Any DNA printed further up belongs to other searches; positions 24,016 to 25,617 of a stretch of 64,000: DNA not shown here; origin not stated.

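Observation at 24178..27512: Self-contained RNA heal-and-seal cassette (tRNA-binding RNA ligase, Pnk-type kinase, Zn-ribbon, metallophosphoesterase, HD hydrolase) in one translationally coupled operon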

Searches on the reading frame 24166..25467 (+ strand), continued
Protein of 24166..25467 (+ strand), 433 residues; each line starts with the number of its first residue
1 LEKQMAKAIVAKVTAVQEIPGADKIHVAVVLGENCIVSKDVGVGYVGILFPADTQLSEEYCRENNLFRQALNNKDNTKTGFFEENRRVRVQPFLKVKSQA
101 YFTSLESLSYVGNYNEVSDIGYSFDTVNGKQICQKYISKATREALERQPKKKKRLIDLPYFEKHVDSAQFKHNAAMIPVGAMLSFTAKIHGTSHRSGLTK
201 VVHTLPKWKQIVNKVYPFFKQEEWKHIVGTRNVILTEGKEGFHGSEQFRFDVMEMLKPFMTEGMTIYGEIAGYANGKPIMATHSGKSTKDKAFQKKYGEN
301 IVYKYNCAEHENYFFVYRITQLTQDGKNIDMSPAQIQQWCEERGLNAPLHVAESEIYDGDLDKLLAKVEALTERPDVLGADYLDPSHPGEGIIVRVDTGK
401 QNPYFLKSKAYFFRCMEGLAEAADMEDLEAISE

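Call 16: find_encoding_contigs(protein=P0001, flank=6000, max_places=2)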
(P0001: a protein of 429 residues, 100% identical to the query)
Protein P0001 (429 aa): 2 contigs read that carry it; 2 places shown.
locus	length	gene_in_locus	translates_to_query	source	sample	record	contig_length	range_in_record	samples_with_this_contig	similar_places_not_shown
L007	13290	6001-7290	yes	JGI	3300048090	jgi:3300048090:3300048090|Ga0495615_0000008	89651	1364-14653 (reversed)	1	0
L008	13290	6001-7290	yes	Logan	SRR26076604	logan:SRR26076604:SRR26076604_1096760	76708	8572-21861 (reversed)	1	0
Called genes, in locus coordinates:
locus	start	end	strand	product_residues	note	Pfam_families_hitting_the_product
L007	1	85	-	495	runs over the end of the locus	PF06074:Portal_Mu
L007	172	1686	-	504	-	PF17289:Terminase_6C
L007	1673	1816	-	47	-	-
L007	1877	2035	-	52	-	-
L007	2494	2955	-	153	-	-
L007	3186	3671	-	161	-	-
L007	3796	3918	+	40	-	-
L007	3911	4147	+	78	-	-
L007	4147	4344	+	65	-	-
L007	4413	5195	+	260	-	PF02562:PhoH, PF13604:AAA_30 (weak), PF13245:AAA_19 (weak), PF13401:AAA_22 (weak)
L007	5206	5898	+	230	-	PF00574:CLP_protease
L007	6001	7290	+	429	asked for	PF09414:RNA_ligase (weak)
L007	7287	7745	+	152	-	PF06414:Zeta_toxin (weak), PF13671:AAA_33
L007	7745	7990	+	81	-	-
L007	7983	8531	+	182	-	-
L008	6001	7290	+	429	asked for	PF09414:RNA_ligase (weak)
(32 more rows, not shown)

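Call 17: find_encoding_contigs(protein=P0005, flank=6000, max_places=2)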
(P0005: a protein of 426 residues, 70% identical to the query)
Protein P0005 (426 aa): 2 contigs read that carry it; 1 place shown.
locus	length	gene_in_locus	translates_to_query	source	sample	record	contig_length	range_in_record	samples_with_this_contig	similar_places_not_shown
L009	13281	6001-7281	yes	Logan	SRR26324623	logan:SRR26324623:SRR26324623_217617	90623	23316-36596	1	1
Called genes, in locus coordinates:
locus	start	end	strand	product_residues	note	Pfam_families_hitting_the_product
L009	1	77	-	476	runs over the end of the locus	PF03237:Terminase_6N, PF17289:Terminase_6C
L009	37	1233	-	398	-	PF05265:DUF723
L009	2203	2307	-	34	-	-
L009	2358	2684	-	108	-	-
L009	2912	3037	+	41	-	-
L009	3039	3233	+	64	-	-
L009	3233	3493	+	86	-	-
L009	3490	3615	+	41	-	-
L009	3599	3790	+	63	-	-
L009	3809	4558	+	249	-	PF02562:PhoH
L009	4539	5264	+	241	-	PF02086:MethyltransfD12 (weak)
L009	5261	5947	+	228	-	PF00574:CLP_protease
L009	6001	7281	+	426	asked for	-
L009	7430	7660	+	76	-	-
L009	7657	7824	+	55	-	-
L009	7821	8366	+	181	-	PF00149:Metallophos (weak), PF12850:Metallophos_2 (weak)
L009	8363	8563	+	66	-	-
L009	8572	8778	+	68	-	-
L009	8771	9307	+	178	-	PF12694:cpYpsA (faint)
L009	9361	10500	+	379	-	PF01844:HNH, PF14279:HNH_5 (weak)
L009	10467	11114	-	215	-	PF00239:Resolvase, PF02796:HTH_7 (weak)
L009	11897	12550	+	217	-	-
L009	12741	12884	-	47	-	-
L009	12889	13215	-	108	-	-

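Call 18: find_encoding_contigs(protein=P0031, flank=6000, max_places=2)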
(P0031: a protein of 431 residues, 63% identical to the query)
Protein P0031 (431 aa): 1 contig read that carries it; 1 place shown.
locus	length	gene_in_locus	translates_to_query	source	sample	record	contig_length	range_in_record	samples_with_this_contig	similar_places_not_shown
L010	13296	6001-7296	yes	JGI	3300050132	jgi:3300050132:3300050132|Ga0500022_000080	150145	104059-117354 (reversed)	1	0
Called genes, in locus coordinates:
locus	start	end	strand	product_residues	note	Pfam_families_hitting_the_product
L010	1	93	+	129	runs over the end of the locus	-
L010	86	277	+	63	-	-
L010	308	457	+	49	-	-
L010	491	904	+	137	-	PF15891:Nuc_deoxyri_tr2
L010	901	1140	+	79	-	-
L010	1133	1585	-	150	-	PF00383:dCMP_cyt_deam_1, PF14437:MafB19-deam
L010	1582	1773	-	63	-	-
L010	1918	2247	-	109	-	PF24835:DUF7717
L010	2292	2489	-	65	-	-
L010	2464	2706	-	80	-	-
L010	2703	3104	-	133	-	-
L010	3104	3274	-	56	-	-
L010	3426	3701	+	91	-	-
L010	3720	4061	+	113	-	-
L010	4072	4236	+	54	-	-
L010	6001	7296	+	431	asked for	-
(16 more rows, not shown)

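Call 20: search_solved_structures(query=A1, max_evalue=10, show_alignments=3)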
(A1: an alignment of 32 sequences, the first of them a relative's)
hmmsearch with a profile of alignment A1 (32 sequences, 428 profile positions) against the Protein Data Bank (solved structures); distinct sequences matched with E-value up to 10: 13.
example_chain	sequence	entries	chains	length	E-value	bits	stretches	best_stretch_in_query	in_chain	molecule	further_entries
6vt5_A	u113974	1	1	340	0.21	13.6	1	6-56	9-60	RNA Ligase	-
6vt1_A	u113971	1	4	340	0.23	13.5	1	6-56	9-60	RNA Ligase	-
5cot_A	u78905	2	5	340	0.23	13.5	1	6-56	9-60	Naegleria gruberi RNA ligase | RNA ligase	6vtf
6vt8_A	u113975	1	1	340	0.23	13.5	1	6-56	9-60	RNA Ligase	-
6vt4_A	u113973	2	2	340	0.23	13.4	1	6-56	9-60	RNA Ligase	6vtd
6vt3_A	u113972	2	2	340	0.24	13.4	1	6-56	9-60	RNA Ligase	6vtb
5cou_A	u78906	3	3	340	0.24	13.4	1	6-56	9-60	Naegleria gruberi RNA ligase | RNA ligase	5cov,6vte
6vt0_A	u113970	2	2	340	0.24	13.4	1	6-56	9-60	RNA Ligase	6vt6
6vt9_A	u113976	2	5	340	0.24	13.4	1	6-56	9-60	RNA ligase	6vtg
4ls6_A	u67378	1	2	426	0.71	11.8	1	235-273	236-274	3-oxoacyl-[acyl-carrier-protein] synthase 2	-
4ls5_A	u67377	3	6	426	0.71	11.8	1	235-273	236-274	3-oxoacyl-[acyl-carrier-protein] synthase 2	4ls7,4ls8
1e5m_A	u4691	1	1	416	0.91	11.5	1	235-274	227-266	BETA KETOACYL ACYL CARRIER PROTEIN SYNTHASE II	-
4xox_A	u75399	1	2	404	1.5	10.8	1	236-274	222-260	3-oxoacyl-ACP synthase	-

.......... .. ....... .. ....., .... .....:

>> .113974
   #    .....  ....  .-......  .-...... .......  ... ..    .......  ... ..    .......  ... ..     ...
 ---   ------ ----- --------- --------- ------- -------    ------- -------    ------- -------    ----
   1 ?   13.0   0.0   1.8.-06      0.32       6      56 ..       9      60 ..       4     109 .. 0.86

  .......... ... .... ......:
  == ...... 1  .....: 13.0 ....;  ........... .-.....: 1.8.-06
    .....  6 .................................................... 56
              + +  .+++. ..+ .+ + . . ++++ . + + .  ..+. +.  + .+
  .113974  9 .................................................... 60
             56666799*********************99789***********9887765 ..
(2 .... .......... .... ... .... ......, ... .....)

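Call 21: find_related_loci(query=A1, collection=viral_contigs, flank=8000)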
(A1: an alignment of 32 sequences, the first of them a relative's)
Query A1 (429 aa) in viral_contigs; peptide patterns used: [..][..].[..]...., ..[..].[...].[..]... (x = any residue, [..] = any of these).
35 stretches matched a pattern; 17 encode a relative of the query (tblastn E <= 1e-3); 17 distinct loci.
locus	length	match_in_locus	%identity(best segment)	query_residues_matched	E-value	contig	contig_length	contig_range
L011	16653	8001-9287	100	1-429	0e+0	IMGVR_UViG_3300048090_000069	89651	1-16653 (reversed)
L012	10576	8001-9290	70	1-423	0e+0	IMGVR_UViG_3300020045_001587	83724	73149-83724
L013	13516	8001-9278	66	3-426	0e+0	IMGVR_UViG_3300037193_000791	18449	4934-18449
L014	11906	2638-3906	64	1-423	0e+0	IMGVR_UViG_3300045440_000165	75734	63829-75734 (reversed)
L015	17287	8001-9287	63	1-423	0e+0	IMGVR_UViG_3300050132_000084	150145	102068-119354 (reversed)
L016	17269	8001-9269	63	1-423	0e+0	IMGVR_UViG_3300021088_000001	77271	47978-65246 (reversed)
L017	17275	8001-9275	64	3-423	0e+0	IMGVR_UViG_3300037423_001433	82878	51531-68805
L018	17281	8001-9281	53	3-426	3e-154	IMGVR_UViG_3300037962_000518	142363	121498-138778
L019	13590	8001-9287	64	3-423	0e+0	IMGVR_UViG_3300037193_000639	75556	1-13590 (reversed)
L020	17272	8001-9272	52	3-423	2e-146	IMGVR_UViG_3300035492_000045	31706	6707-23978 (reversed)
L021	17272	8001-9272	55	3-423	5e-146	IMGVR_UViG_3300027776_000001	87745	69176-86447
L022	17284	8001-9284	50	3-423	6e-142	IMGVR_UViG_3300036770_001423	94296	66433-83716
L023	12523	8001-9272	49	4-428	2e-136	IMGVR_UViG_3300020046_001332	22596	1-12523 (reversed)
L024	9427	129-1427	49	3-423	3e-132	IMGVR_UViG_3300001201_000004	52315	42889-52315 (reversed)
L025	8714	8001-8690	59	1-231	4e-86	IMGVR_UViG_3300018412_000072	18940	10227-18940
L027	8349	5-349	53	310-424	2e-34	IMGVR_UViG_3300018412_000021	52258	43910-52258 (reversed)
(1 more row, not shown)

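Call 27: search_protein_families(library=pfam, proteins=[L013:9833-10705:+, L017:9323-10195:+, L018:7011-7973:+, L004:5274-6269:+, L005:5356-6288:+, L027:352-1224:+], max_evalue=5)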
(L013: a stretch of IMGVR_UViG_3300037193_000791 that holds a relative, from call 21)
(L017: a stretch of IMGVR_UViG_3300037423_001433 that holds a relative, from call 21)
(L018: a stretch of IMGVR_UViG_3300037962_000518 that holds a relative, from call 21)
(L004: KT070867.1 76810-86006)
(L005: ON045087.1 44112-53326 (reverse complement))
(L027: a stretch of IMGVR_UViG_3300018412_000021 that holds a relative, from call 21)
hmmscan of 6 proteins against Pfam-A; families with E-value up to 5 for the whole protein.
L013:9833-10705:+ (290 aa): 9 families
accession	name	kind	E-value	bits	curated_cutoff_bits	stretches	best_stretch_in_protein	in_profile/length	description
PF25109.1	HAD_PNKP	-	9.8e-42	142.9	27.6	1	154-278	1-134/143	Polynucleotide kinase PNKP phosphatase domain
PF13671.12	AAA_33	-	2.2e-14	54.4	27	1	4-140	2-138/143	AAA domain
PF24694.1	LNS2_PITM1-3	-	1.1e-05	25.9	27.7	1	157-241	1-78/124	PITM 1-3, LNS2 domain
PF08645.17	PNK3P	-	0.0071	16.5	22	1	156-218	2-64/161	Polynucleotide kinase 3 phosphatase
PF00702.32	Hydrolase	-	0.015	16.1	26.4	1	155-284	2-122/191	haloacid dehalogenase-like hydrolase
PF08235.19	LNS2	-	0.017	14.9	32.3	1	155-222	48-114/226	LNS2 (Lipin/Ned1/Smp2)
PF03767.20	Acid_phosphat_B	-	0.031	14.2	27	1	154-239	77-177/230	HAD superfamily, subfamily IIIB (Acid phosphatase)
PF08433.16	KTI12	-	0.041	13.8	22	1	3-98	3-96/271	Chromatin associated protein KTI12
PF13238.12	AAA_18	-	0.068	14.1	29.4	1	4-81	1-80/128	AAA domain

L017:9323-10195:+ (290 aa): 6 families
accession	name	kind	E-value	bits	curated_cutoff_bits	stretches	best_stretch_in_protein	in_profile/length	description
PF25109.1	HAD_PNKP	-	8.3e-42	143.1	27.6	1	153-283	1-138/143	Polynucleotide kinase PNKP phosphatase domain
PF13671.12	AAA_33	-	1.3e-14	55.2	27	1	4-139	2-138/143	AAA domain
PF24694.1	LNS2_PITM1-3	-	8.9e-06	26.2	27.7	1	156-244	1-81/124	PITM 1-3, LNS2 domain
PF03767.20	Acid_phosphat_B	-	0.00016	21.7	27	1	153-257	77-197/230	HAD superfamily, subfamily IIIB (Acid phosphatase)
PF00702.32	Hydrolase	-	0.00078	20.3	26.4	1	154-167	2-15/191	haloacid dehalogenase-like hydrolase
PF08645.17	PNK3P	-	0.057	13.6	22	1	156-213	3-60/161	Polynucleotide kinase 3 phosphatase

L018:7011-7973:+ (320 aa): 9 families
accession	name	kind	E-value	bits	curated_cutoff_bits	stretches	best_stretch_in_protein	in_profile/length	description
PF25109.1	HAD_PNKP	-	9.6e-41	139.7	27.6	1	180-314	1-139/143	Polynucleotide kinase PNKP phosphatase domain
PF13671.12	AAA_33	-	2.3e-10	41.4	27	1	23-161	2-135/143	AAA domain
PF03767.20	Acid_phosphat_B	-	1.8e-05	24.8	27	1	170-292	74-202/230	HAD superfamily, subfamily IIIB (Acid phosphatase)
PF06414.18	Zeta_toxin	-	4.3e-05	23.5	22.3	1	20-125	16-122/199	Zeta toxin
PF24694.1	LNS2_PITM1-3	-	6.1e-05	23.5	27.7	1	183-282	1-89/124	PITM 1-3, LNS2 domain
PF13238.12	AAA_18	-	0.00079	20.3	29.4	1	24-116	2-90/128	AAA domain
PF08433.16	KTI12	-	0.011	15.7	22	1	26-107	7-80/271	Chromatin associated protein KTI12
PF00702.32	Hydrolase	-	0.034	15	26.4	1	181-215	2-36/191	haloacid dehalogenase-like hydrolase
PF07931.18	CPT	-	0.2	11.9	22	1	23-146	4-128/172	Chloramphenicol phosphotransferase-like protein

L004:5274-6269:+ (331 aa): 14 families
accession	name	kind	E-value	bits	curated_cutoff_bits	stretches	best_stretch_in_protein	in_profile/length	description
PF13671.12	AAA_33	-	7.2e-17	62.5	27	1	5-133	2-141/143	AAA domain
PF08433.16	KTI12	-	1.6e-08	34.8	22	1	5-143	4-148/271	Chromatin associated protein KTI12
PF06414.18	Zeta_toxin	-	8.2e-08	32.4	22.3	1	5-116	19-143/199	Zeta toxin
PF01966.28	HD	-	5.8e-06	27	22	1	202-302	3-92/116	HD domain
PF01583.26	APS_kinase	-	0.00011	22.7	21.1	1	5-105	5-110/152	Adenylylsulphate kinase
PF13207.12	AAA_17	-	0.0034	18.1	27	1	8-99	1-100/136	AAA domain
PF01591.24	6PF2K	-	0.0036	17.1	27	2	67-91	95-119/223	6-phosphofructo-2-kinase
PF13238.12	AAA_18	-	0.017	16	29.4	1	5-67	1-64/128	AAA domain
PF07931.18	CPT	-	0.023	14.9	22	1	3-45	2-45/172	Chloramphenicol phosphotransferase-like protein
PF01926.29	MMR_HSR1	-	0.031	14.8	21.9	1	5-22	2-19/113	50S ribosome-binding GTPase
PF13401.12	AAA_22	-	0.039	14.7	27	1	3-89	6-73/130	AAA domain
PF00005.33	ABC_tran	-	0.072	14.1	25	1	5-96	14-80/137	ABC transporter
PF19263.5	DUF5906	-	0.083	14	27.6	1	7-84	1-85/114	Family of unknown function (DUF5906)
PF13521.12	AAA_28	-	0.1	13.3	27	1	5-50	2-45/164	AAA domain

L005:5356-6288:+ (310 aa): 11 families
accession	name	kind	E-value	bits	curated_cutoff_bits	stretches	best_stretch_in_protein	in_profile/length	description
PF25109.1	HAD_PNKP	-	5.6e-48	163.1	27.6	1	170-310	1-143/143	Polynucleotide kinase PNKP phosphatase domain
PF13671.12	AAA_33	-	1.2e-21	78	27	1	5-140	1-139/143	AAA domain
PF08433.16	KTI12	-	1.4e-08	35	22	1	5-142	3-138/271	Chromatin associated protein KTI12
PF24694.1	LNS2_PITM1-3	-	1.7e-06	28.5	27.7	1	173-246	1-68/124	PITM 1-3, LNS2 domain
PF05729.18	NACHT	-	0.0065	16.8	26.7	1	5-30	2-27/167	NACHT domain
PF03767.20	Acid_phosphat_B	-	0.012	15.6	27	1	202-240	124-161/230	HAD superfamily, subfamily IIIB (Acid phosphatase)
PF13479.12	AAA_24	-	0.043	14.1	27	1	10-46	9-40/195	AAA domain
PF13238.12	AAA_18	-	0.078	13.9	29.4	1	6-123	1-111/128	AAA domain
PF01583.26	APS_kinase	-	0.13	12.7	21.1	1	5-120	4-118/152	Adenylylsulphate kinase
PF00702.32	Hydrolase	-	0.18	12.6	26.4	1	172-303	3-118/191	haloacid dehalogenase-like hydrolase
PF08235.19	LNS2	-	0.26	11.1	32.3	1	173-254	50-128/226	LNS2 (Lipin/Ned1/Smp2)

L027:352-1224:+ (290 aa): 9 families
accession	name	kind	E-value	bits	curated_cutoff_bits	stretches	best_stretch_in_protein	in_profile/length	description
PF25109.1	HAD_PNKP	-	1.6e-44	152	27.6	1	153-279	1-135/143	Polynucleotide kinase PNKP phosphatase domain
PF13671.12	AAA_33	-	1e-16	62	27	1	4-139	2-138/143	AAA domain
PF24694.1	LNS2_PITM1-3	-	2.8e-07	31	27.7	1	156-263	1-102/124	PITM 1-3, LNS2 domain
PF03767.20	Acid_phosphat_B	-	3.4e-05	23.9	27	1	152-262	76-202/230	HAD superfamily, subfamily IIIB (Acid phosphatase)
PF06414.18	Zeta_toxin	-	0.00059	19.8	22.3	1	3-129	18-154/199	Zeta toxin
PF13238.12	AAA_18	-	0.0013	19.6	29.4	1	4-82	1-81/128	AAA domain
PF08433.16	KTI12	-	0.016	15.2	22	1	1-123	1-121/271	Chromatin associated protein KTI12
PF08235.19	LNS2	-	0.018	14.9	32.3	1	152-220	46-113/226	LNS2 (Lipin/Ned1/Smp2)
PF00702.32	Hydrolase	-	0.078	13.8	26.4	1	154-178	2-26/191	haloacid dehalogenase-like hydrolase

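Call 28: predict_structure(alignment_id=A1)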
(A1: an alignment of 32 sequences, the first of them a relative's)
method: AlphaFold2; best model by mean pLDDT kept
length: 429 residues; sequences in the alignment: 32
mean_pLDDT: 88.0   pTM: 0.84
mean pLDDT of the five models: 88.0, 87.9, 86.0, 85.2, 82.3
residues with pLDDT >= 90: 279; 70-90: 112; 50-70: 30; < 50: 8
segments of 3 or more residues with pLDDT < 50: 234-239
pLDDT, mean of each block of 10 residues (from residue 1): 88 93 95 95 94 95 95 91 90 93 90 88 92 76 61 74 86 96 93 89 86 86 85 52 86 95 92 88 93 94 88 92 90 96 95 96 97 95 96 90 95 66 53
secondary structure, 60 per line:
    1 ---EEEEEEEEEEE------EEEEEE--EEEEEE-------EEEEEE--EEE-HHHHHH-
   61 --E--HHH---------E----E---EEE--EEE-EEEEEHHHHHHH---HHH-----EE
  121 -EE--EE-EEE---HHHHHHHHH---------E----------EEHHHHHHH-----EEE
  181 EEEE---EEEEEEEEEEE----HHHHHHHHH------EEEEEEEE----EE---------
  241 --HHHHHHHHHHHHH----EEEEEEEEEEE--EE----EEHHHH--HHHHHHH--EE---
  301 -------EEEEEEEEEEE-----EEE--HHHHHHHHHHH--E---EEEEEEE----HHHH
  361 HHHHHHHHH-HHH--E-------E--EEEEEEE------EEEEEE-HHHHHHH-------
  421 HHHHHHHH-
elements in order: E4-14 E21-26 E29-34 E42-47 E50-52 H54-59 E87-89 E92-94 E96-100 H101-107 E129-131 H135-143 H166-172 E178-184 E188-198 H203-211 E218-225 H243-255 E260-270 H281-284 H287-293 E308-318 E324-326 H329-339 E346-352 H357-369 E387-393 E400-405 H407-413 H421-428

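Call 52: search_protein_families(library=ncbifam, proteins=[window:24178-25467:+], max_evalue=0.1)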
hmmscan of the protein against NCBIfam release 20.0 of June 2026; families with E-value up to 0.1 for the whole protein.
window:24178-25467:+ (429 aa): 1 family
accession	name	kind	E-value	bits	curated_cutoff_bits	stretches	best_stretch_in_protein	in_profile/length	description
TIGR02834.1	spo_ytxC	equivalog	0.021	14.5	206.95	1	206-253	82-128/276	putative sporulation protein YtxC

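Call 53: search_protein_families(library=padloc, proteins=[window:24178-25467:+], max_evalue=0.01)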
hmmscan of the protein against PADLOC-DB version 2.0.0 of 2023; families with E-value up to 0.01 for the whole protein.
window:24178-25467:+ (429 aa): 0 families

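Call 81: find_encoding_contigs(protein=P0002, flank=6000, max_places=1)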
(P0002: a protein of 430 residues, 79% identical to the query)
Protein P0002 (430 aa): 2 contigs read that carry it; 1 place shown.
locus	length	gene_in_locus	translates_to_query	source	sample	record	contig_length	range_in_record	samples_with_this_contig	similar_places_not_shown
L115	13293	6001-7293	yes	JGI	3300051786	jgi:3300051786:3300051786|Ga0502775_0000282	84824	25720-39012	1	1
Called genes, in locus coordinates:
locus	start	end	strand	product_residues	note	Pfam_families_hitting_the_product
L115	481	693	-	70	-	-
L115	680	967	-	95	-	-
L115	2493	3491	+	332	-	PF03374:ANT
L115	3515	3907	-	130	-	-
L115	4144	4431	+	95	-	-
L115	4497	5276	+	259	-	PF02562:PhoH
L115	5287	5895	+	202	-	PF00574:CLP_protease, PF25145:NfeD1b_N (weak)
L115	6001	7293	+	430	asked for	PF09414:RNA_ligase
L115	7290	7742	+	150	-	PF06414:Zeta_toxin, PF13671:AAA_33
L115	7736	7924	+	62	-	-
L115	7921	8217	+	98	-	-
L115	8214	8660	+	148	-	PF25109:HAD_PNKP, PF24694:LNS2_PITM1-3 (weak)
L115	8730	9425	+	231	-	-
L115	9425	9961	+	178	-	-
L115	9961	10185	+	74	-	-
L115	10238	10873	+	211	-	-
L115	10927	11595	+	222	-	PF00239:Resolvase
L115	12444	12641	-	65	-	-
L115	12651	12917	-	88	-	-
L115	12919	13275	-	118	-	-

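Call 101: find_related_loci(query=A1, collection=genome_contigs, flank=5000)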
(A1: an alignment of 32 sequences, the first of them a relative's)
Query A1 (429 aa) in genome_contigs; peptide patterns used: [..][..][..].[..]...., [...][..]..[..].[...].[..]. (x = any residue, [..] = any of these).
35 stretches matched a pattern; 2 encode a relative of the query (tblastn E <= 1e-3); 2 distinct loci.
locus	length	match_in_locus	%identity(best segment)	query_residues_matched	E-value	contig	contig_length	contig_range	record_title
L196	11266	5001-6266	51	3-424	1e-142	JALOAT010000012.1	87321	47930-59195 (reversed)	MAG: Gammaproteobacteria bacterium isolate SO_2017_LW2 bin 39 scaffold_591_c1_LW138R_2017, whole genome shotgun sequence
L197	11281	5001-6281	48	3-423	2e-126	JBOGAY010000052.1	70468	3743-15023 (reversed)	MAG: Sarcina sp. isolate WFFMC_MAG_436 k139_82266_flag=0_multi=5.9972_len=70468, whole genome shotgun sequence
